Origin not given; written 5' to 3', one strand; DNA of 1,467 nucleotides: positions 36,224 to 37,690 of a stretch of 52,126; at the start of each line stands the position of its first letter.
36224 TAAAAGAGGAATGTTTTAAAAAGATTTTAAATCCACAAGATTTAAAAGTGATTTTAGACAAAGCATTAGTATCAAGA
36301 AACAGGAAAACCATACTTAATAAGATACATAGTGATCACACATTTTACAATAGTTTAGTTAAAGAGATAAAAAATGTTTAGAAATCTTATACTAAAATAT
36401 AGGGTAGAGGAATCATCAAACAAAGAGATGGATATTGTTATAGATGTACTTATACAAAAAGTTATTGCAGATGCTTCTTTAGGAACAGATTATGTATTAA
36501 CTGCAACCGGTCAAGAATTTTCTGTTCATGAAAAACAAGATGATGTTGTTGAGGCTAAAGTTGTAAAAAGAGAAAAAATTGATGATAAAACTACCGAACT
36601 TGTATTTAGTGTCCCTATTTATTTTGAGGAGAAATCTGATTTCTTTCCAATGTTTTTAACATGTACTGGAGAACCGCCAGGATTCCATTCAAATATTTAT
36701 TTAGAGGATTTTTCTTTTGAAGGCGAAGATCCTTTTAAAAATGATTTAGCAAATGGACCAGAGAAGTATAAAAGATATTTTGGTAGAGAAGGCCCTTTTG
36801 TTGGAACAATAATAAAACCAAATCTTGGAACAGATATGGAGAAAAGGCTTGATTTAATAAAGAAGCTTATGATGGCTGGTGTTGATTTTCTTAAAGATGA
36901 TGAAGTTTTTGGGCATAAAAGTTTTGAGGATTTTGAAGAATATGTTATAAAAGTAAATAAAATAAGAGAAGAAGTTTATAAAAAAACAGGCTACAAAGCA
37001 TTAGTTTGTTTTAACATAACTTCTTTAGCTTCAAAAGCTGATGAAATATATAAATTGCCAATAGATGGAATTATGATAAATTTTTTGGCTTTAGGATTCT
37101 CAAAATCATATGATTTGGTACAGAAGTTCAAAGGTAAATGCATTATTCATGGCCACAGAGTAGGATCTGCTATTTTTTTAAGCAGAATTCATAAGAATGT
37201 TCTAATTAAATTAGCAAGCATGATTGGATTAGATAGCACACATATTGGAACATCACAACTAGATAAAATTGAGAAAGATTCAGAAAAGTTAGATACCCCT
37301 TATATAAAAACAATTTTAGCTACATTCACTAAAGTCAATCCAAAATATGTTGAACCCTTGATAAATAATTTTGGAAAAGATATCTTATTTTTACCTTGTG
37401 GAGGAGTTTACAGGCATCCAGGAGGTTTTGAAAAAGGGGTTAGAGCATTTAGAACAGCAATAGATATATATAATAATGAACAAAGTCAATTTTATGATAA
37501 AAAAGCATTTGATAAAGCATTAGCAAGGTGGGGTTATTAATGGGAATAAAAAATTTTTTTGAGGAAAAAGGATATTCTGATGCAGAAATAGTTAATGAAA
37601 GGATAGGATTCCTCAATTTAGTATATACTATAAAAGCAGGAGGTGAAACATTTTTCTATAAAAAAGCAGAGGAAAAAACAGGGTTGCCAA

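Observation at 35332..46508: Candidate undescribed pathway: RuBisCO-like protein, kinase, DUF89 phosphatase and glycyl radical eliminase coupled to a flippase and a CDP-alcohol transfer module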

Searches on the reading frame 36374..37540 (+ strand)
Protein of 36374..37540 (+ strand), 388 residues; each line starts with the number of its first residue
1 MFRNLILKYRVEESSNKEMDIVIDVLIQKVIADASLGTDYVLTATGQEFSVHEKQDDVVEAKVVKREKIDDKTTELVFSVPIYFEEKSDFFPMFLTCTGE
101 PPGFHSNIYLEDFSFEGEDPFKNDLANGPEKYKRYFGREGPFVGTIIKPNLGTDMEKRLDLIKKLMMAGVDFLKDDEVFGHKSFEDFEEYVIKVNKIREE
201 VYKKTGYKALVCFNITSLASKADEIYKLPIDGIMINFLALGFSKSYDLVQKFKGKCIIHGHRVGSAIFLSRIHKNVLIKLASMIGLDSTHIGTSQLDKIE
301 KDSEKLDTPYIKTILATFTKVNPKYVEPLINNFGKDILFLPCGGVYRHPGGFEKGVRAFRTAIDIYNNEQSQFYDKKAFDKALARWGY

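Call 3: search_protein_families(library=pfam, proteins=[window:36374-37540:+], max_evalue=0.01)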
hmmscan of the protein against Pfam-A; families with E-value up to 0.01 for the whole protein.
window:36374-37540:+ (388 aa): 1 family
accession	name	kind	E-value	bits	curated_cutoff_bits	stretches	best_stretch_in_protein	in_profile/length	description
PF00016.26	RuBisCO_large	-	4.5e-27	95.5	30.1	1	140-319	14-202/299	Ribulose bisphosphate carboxylase large chain, catalytic domain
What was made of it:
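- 36374..37540 (+): RuBisCO-like protein of an isolated, uncharacterised clade. PF00016 at 95.5 bits (call 3).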

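Call 4: search_protein_families(library=ncbifam, proteins=[window:36374-37540:+], max_evalue=0.01)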
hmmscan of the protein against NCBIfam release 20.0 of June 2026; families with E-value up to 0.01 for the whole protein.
window:36374-37540:+ (388 aa): 6 families
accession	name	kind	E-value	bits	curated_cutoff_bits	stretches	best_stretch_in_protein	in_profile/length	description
TIGR03326.1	rubisco_III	equivalog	4e-34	118.2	497.45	2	22-305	27-318/426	type III ribulose-bisphosphate carboxylase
NF003252.0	PRK04208.1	subfamily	5.8e-31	107.5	438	2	139-307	159-336/468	ribulose-bisphosphate carboxylase large subunit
NF007095.0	PRK09549.1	equivalog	1.5e-22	79.7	409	1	138-387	132-402/407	2,3-diketo-5-methylthiopentyl-1-phosphate enolase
TIGR03332.1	salvage_mtnW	equivalog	3.3e-21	75.4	513.6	1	137-387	136-407/407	2,3-diketo-5-methylthiopentyl-1-phosphate enolase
NF042437.1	OxoIsoapPDcar_OiaX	equivalog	3.6e-19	68.9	700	2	139-268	142-274/412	3-oxo-isoapionate-4-phosphate decarboxylase OiaX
NF010002.0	PRK13475.1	equivalog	1.3e-14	53.8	489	1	133-308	147-339/459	ribulose-bisphosphate carboxylase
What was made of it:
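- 36374..37540 (+): All NCBIfam equivalogs are far below their cut-offs (call 4).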

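Call 9: find_homologous_proteins(query=window:36374-37540:+, max_evalue=0.00001)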
Query window:36374-37540:+ (388 aa): 4 proteins with E <= 0.00001 among 3203 candidates.
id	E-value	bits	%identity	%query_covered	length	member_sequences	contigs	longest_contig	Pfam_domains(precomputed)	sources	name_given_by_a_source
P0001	1.1e-258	876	100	100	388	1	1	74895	PF00016.27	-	-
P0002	7.6e-197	672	75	100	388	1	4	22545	PF00016.27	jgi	jgi:hypothetical protein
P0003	2.4e-188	644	72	100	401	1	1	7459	PF00016.27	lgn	-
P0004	5.9e-130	452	51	99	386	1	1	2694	PF00016.27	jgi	jgi:ribulose 1,5-bisphosphate carboxylase large subunit-like protein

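Call 11: find_encoding_contigs(protein=P0002, flank=10000, max_places=4)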
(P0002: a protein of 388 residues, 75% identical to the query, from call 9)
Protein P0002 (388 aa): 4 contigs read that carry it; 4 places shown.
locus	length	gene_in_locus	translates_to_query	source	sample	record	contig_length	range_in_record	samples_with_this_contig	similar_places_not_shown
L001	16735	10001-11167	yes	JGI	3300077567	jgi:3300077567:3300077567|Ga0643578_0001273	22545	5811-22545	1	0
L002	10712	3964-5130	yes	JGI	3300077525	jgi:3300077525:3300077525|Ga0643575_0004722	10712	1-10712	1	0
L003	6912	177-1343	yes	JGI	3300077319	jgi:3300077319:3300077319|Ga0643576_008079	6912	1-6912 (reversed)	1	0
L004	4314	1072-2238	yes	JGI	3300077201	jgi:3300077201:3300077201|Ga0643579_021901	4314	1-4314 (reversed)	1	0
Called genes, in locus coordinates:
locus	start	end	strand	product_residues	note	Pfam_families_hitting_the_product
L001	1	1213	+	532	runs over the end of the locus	PF25840:Ulvan_lyase_N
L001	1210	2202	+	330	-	PF03706:LPG_synthase_TM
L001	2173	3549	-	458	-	PF13231:PMT_2 (weak)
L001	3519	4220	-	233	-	PF00535:Glycos_transf_2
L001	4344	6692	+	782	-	PF09586:YfhO (weak)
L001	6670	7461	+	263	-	PF13489:Methyltransf_23, PF08241:Methyltransf_11, PF13649:Methyltransf_25, PF13847:Methyltransf_31, PF01209:Ubie_methyltran (weak)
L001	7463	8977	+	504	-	PF01943:Polysacc_synt, PF03023:MurJ (weak), PF13440:Polysacc_synt_3, PF01554:MatE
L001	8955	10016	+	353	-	-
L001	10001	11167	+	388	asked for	PF00016:RuBisCO_large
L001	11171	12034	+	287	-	PF01636:APH, PF01163:RIO1 (weak)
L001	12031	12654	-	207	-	PF00702:Hydrolase, PF13419:HAD_2, PF13242:Hydrolase_like (weak)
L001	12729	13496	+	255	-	PF01066:CDP-OH_P_transf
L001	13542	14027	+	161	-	PF08241:Methyltransf_11, PF13489:Methyltransf_23 (weak), PF13847:Methyltransf_31 (weak)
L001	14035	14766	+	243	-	PF00483:NTP_transferase, PF12804:NTP_transf_3 (weak)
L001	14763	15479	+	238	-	PF01066:CDP-OH_P_transf (faint)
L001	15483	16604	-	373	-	PF00465:Fe-ADH, PF13685:Fe-ADH_2, PF25137:ADH_Fe_C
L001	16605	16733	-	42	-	?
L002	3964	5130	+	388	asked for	PF00016:RuBisCO_large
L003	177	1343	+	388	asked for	PF00016:RuBisCO_large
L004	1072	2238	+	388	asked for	PF00016:RuBisCO_large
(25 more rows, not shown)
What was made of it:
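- The kinase-RLP-phosphatase triad resembles MtnK-MtnW-MtnX, and L001 even has a HAD, as MtnX is (call 11).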

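Call 12: find_encoding_contigs(protein=P0003, flank=10000, max_places=4)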
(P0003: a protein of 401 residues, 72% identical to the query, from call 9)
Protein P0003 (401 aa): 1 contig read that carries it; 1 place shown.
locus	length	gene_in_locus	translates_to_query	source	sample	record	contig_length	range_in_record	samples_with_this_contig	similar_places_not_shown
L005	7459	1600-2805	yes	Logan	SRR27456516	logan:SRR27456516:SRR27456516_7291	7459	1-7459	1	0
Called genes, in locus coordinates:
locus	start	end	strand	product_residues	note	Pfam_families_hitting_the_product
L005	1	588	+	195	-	?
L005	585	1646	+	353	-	-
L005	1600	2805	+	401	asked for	PF00016:RuBisCO_large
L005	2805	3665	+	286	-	PF01636:APH, PF01163:RIO1 (weak)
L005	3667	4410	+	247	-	PF01066:CDP-OH_P_transf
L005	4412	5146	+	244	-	PF00483:NTP_transferase, PF12804:NTP_transf_3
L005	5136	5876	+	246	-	PF01066:CDP-OH_P_transf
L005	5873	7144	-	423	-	PF07690:MFS_1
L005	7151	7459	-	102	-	?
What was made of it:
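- The cassette is always joined to NTPt and the CDP-OH transferase, and usually to Wzx (calls 11, 12).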

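Call 13: find_encoding_contigs(protein=P0004, flank=10000, max_places=4)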
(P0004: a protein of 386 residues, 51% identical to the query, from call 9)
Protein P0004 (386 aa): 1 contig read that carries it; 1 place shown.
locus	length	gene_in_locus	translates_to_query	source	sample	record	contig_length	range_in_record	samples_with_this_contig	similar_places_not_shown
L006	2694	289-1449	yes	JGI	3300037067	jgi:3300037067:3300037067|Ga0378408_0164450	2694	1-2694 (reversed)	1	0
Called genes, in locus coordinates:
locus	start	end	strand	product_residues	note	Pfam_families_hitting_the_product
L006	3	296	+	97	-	?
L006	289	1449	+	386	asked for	PF00016:RuBisCO_large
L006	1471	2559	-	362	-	-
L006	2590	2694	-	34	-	?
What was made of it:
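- L006 (51% RLP) shows no kinase directly downstream (call 13).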

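Call 17: search_solved_structures(query=A1, max_evalue=0.00001, show_alignments=2)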
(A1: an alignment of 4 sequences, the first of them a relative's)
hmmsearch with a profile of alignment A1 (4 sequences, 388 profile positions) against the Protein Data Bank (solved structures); distinct sequences matched with E-value up to 0.00001: 91 (the best 60 are shown).
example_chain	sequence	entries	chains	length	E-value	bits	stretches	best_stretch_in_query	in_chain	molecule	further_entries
2cwx_A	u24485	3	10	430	6.7e-22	81.2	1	130-365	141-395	Ribulose bisphosphate carboxylase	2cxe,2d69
6hun_A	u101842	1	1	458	8.8e-22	80.8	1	138-305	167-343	Ribulose bisphosphate carboxylase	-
8dht_A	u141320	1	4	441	9.8e-22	80.6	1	125-300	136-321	Ribulose bisphosphate carboxylase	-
2zvi_A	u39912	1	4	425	1.2e-18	70.5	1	86-370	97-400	2,3-diketo-5-methylthiopentyl-1-phosphate enolase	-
3kdo_A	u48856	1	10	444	2.6e-18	69.4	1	138-387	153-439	Ribulose bisphosphate carboxylase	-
3a13_A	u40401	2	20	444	2.7e-18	69.3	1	138-387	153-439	Ribulose bisphosphate carboxylase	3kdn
1geh_A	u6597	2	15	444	4.5e-18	68.6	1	138-387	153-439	RIBULOSE-1,5-BISPHOSPHATE CARBOXYLASE/OXYGENASE | Ribulose bisphosphate carboxylase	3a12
3wqp_A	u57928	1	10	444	7.8e-18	67.8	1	138-387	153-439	Ribulose bisphosphate carboxylase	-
2oek_A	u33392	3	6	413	7e-16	61.4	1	139-243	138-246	2,3-diketo-5-methylthiopentyl-1-phosphate enolase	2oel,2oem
2oej_A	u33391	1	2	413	2e-15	59.9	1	139-243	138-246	2,3-diketo-5-methylthiopentyl-1-phosphate enolase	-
3fk4_A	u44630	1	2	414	5.6e-15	58.4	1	132-372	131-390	RuBisCO-like protein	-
8qmv_A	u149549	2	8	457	3.7e-14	55.7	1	134-294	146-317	RubisCO large subunit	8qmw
7qvi_A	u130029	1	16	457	6e-14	55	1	134-294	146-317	RubisCO large subunit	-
7qsx_A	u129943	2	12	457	6.2e-14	54.9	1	134-294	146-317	RubisCO large subunit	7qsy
7qsz_A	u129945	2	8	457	9e-14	54.4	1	134-294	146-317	RubisCO large subunit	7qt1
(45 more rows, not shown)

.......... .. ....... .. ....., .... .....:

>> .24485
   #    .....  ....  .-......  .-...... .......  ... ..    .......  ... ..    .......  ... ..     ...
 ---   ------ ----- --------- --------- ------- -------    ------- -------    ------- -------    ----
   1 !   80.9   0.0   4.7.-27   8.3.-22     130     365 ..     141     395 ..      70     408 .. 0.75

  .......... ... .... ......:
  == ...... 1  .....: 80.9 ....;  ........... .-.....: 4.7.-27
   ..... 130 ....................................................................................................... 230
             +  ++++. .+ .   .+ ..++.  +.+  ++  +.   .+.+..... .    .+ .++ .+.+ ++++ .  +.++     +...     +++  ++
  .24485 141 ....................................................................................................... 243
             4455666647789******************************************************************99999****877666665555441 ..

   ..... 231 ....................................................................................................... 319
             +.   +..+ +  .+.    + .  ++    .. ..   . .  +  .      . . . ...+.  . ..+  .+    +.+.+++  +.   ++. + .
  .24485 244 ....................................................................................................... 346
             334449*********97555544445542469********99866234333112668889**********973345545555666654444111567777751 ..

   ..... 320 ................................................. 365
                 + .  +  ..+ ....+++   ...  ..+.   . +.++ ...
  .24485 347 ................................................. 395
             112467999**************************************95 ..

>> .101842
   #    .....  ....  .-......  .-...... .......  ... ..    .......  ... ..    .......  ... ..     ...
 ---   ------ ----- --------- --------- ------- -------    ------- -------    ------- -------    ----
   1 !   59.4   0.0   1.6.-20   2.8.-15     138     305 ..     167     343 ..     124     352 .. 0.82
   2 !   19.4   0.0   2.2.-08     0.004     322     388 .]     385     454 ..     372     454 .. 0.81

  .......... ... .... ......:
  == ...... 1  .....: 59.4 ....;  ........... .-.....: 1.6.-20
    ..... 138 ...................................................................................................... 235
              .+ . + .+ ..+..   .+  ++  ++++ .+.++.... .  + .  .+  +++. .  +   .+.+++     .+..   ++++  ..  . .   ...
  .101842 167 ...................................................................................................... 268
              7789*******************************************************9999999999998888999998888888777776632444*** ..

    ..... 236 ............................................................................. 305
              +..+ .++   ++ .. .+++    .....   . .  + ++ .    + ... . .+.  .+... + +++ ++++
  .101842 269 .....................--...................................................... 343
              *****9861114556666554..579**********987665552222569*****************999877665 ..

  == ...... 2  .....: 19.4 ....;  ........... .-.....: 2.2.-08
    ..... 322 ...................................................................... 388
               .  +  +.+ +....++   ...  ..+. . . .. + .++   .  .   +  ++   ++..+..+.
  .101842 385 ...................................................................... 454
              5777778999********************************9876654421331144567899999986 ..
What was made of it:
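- On RuBisCO large-subunit superfamily, form IV (RLP): PDB RuBisCO and RLP chains match at up to 81 bits (call 17).
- Closest known: Form III RuBisCO of the archaeal/CPR nucleoside. Same: Most RuBP-binding and enolisation residues are shared (calls 4, 17).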

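Call 27: search_protein_representatives(alignment_id=A1)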
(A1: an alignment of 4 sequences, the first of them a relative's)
Query: 4 sequences, 388 profile positions. Proteins with E-value up to 0.001 (for the whole library): 343; up to 1e-10: 93; up to 1e-30: 1. The best 150 are listed.
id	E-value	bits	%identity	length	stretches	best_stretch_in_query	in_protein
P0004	4.9e-207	703.8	-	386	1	1-386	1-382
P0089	2.0e-25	106.0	-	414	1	18-365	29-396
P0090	5.3e-25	104.6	-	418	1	52-384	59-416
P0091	7.2e-22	94.3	-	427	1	131-371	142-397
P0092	1.8e-21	93.0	-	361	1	102-347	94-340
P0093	6.7e-21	91.1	-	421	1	52-368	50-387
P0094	1.8e-20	89.7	-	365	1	136-350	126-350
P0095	2.9e-20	89.0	-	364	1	135-350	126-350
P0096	2.9e-20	89.0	-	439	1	139-365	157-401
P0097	1.0e-19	87.2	-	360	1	136-347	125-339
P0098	2.4e-19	86.0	-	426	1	128-365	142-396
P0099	7.4e-19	84.4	-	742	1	139-369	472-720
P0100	8.2e-19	84.2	-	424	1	109-388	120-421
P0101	1.8e-18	83.1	-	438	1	131-367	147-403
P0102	2.5e-18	82.6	-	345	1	54-345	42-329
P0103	4.1e-18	81.9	-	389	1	23-362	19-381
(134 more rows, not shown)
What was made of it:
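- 36374..37540 (+): The profile search gives 704 bits for its own cluster and 106 bits for the next hit (call 27).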

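Call 32: find_related_loci(query=A1, collection=genome_contigs, flank=10000)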
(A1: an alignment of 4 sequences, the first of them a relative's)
Query A1 (388 aa) in genome_contigs; peptide patterns used: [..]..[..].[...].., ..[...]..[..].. (x = any residue, [..] = any of these).
186 stretches matched a pattern, but none encodes a relative of the query by tblastn (E <= 1e-3).
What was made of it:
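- Tried and rejected: No relative was found (call 32).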
